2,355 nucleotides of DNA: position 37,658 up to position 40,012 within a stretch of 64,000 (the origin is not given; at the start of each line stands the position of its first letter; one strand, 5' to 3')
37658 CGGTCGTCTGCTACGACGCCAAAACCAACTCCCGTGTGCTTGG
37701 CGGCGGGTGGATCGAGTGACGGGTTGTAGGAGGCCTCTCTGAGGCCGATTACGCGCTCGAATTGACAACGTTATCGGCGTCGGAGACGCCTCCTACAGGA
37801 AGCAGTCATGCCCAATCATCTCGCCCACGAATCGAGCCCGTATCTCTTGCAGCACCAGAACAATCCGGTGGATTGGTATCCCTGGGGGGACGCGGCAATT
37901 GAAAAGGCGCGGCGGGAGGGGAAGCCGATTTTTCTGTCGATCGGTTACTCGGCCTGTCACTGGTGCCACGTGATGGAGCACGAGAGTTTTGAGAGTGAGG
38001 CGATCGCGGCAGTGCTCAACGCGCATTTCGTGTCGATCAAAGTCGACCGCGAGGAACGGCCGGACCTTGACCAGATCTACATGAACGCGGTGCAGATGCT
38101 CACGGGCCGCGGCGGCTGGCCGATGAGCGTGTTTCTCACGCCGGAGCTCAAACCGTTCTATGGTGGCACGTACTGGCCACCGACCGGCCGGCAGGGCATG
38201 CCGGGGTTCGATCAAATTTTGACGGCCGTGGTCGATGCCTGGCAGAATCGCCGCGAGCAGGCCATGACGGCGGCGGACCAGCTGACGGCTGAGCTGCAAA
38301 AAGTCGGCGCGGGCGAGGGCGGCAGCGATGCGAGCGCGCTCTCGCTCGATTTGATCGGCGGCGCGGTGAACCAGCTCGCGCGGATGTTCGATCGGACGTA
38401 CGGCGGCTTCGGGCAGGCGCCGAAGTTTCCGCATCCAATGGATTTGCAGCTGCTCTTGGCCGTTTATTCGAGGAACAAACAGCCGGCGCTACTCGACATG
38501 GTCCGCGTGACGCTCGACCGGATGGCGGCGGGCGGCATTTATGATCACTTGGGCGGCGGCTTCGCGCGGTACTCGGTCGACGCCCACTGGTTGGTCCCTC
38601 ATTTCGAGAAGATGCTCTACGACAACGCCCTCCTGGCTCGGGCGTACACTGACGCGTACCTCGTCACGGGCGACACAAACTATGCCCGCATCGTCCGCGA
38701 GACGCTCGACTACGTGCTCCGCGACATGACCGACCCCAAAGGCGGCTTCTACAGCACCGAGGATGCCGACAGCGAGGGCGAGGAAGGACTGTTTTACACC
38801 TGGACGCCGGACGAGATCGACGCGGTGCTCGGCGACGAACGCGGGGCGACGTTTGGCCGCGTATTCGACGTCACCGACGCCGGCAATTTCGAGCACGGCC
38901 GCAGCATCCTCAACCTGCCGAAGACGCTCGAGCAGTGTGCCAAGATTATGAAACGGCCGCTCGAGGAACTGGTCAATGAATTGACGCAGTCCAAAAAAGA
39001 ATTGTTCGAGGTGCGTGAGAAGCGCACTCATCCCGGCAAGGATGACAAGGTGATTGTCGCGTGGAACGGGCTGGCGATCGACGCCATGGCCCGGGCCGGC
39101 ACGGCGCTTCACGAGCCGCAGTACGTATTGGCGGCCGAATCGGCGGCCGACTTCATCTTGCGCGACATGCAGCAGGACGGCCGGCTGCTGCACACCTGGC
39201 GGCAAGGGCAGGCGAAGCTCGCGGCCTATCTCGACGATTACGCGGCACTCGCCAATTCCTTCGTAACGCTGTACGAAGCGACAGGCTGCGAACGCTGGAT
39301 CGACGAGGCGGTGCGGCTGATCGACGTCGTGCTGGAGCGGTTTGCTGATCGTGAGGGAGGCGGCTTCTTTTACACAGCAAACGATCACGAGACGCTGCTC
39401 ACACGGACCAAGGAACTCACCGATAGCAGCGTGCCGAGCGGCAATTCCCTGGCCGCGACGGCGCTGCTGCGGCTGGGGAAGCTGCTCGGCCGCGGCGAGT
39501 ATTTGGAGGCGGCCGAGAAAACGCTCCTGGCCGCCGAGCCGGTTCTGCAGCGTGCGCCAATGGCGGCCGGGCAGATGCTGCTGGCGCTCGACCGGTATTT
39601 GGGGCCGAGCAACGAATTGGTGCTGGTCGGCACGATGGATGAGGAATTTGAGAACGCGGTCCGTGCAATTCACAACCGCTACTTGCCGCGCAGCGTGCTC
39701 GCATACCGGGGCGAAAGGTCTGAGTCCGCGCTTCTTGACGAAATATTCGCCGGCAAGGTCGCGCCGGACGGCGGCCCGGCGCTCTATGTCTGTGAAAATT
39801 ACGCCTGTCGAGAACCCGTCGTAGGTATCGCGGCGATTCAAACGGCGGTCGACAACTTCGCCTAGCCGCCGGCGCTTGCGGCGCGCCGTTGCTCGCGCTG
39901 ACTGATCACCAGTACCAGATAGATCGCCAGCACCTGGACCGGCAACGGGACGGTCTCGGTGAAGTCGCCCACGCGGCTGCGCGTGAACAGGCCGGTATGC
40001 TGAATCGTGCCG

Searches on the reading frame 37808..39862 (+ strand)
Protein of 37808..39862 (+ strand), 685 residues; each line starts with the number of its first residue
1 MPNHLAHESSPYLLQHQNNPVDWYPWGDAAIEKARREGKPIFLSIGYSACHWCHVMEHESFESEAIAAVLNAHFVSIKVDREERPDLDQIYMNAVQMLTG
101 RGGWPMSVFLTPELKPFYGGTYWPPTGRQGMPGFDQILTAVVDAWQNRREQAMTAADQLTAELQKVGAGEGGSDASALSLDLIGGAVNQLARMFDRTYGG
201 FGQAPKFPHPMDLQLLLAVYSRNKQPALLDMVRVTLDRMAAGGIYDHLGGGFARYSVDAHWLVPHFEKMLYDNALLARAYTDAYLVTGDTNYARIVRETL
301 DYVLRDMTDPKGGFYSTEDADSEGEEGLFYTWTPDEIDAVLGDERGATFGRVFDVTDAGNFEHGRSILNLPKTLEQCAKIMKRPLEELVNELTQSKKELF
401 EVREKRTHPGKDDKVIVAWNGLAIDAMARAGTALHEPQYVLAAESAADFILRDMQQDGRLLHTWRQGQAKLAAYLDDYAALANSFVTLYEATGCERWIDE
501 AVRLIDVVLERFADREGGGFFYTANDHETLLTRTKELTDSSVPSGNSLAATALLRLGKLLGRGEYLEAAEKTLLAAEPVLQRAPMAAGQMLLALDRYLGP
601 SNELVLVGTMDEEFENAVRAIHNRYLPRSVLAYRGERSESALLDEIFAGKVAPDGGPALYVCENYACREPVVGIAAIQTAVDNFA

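Call 67: search_protein_families(library=pfam, proteins=[window:37808-39862:+], max_evalue=0.00001)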
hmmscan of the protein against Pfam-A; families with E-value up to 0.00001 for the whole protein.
window:37808-39862:+ (685 aa): 2 families
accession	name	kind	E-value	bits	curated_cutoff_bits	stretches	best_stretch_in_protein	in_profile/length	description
PF03190.21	Thioredox_DsbH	-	4e-78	261.4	27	1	3-164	2-163/163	Protein of unknown function, DUF255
PF13899.12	Thioredoxin_7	-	5.8e-11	42.8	27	1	22-112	1-83/83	Thioredoxin-like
